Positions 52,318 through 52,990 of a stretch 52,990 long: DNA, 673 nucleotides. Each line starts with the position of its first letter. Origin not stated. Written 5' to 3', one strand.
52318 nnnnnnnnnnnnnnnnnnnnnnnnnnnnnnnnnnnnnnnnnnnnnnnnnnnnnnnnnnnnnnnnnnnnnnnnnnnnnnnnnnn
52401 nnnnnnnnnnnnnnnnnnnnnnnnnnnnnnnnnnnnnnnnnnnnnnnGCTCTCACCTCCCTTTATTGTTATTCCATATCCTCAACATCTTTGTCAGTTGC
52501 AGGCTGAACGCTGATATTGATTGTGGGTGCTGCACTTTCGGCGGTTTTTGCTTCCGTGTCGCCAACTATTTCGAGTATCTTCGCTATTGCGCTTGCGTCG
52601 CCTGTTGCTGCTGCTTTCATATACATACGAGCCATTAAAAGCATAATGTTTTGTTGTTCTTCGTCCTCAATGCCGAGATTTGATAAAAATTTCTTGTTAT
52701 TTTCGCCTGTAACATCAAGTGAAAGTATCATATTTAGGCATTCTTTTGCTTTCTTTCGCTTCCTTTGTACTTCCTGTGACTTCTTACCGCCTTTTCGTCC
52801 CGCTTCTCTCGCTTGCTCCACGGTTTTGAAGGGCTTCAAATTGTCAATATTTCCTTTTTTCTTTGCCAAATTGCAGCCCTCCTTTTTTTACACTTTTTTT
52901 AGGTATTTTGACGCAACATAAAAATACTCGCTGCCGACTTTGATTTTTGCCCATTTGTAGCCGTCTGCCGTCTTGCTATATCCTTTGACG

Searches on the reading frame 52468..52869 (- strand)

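Call 65: search_protein_families(library=phrogs, proteins=[window:52468-52869:-], max_evalue=0.00001)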
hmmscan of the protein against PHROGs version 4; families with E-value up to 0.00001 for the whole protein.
window:52468-52869:- (133 aa): 1 family
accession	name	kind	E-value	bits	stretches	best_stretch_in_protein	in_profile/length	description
phrog_2412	-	unknown function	3.8e-14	54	1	7-112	3-106/150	-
